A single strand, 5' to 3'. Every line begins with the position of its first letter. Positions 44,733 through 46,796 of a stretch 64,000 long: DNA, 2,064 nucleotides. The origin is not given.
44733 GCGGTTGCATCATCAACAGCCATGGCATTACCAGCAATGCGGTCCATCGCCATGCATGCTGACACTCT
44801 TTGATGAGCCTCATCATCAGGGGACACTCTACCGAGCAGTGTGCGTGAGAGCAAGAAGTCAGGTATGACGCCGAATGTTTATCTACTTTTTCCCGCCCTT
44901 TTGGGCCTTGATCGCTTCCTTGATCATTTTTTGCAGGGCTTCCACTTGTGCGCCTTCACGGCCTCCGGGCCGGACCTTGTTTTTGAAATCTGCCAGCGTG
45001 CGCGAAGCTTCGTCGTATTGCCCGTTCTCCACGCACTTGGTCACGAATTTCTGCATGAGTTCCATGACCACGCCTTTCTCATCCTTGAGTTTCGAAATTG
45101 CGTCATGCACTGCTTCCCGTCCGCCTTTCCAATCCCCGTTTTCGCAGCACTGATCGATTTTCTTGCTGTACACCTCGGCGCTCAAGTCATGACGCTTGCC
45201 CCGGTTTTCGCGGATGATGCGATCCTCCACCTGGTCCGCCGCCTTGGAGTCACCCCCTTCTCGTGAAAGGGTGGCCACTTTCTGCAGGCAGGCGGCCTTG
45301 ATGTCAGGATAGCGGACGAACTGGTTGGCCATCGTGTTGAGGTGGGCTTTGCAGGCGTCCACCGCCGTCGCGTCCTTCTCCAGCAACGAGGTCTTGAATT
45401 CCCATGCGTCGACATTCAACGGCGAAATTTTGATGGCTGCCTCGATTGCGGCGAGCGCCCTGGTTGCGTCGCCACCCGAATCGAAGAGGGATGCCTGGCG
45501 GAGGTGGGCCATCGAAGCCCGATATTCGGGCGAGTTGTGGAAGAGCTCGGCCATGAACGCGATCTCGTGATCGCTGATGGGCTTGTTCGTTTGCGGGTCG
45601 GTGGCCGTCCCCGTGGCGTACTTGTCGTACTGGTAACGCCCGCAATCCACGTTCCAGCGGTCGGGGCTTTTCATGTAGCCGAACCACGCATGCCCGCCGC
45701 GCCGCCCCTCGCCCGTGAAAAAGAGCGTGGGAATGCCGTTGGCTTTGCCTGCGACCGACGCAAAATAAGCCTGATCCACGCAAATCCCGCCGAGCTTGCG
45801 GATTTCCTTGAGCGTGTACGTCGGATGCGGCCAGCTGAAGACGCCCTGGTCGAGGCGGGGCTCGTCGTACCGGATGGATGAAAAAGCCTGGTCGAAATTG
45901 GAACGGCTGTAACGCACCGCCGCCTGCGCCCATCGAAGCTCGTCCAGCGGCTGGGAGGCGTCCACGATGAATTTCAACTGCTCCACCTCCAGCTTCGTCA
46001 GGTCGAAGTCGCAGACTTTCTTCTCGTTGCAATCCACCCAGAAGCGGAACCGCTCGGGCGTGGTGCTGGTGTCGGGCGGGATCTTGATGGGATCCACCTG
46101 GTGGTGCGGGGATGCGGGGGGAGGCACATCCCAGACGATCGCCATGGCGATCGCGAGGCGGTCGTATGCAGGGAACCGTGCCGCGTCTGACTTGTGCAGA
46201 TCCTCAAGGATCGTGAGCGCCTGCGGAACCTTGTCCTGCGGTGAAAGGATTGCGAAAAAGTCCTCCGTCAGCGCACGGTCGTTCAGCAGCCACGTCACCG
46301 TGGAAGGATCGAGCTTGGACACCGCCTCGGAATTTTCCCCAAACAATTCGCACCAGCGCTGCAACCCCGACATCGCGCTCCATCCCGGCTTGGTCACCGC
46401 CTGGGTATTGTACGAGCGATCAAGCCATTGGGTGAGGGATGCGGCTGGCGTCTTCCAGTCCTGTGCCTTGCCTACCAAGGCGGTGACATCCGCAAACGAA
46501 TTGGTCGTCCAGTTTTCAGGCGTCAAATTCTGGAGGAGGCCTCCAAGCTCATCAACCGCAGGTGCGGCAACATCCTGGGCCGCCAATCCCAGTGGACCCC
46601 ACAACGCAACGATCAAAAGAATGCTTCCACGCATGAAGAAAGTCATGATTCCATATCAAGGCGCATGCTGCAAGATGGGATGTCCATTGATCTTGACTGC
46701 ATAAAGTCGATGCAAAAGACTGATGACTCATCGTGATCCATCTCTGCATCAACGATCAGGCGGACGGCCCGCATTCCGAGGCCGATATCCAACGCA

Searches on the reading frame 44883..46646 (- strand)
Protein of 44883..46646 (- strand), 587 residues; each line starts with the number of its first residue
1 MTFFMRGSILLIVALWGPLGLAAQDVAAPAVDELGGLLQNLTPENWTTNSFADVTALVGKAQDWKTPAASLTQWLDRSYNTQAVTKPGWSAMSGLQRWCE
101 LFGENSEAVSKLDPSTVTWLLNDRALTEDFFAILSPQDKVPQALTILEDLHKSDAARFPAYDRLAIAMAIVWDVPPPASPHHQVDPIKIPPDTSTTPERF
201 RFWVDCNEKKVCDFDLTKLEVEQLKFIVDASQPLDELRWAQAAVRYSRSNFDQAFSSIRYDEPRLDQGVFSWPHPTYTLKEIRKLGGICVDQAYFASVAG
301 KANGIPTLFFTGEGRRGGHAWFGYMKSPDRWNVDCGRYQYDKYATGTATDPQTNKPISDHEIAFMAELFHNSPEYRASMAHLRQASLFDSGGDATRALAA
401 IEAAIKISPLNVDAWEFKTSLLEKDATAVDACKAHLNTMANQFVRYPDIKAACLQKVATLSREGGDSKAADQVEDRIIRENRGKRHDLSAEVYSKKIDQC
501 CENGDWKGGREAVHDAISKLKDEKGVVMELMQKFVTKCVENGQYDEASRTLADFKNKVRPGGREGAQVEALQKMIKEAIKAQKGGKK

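Call 55: search_protein_families(library=ncbifam, proteins=[window:44883-46646:-], max_evalue=1e-10)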
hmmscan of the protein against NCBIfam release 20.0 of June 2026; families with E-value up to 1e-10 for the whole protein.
window:44883-46646:- (587 aa): 0 families

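Call 68: search_protein_families(library=pfam, proteins=[window:44883-46646:-], max_evalue=0.001)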
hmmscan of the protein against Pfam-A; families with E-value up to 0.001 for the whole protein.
window:44883-46646:- (587 aa): 1 family
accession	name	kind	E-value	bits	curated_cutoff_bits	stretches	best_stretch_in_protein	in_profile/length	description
PF13428.12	TPR_14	-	0.00015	22.6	23.5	0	381-417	4-40/44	Tetratricopeptide repeat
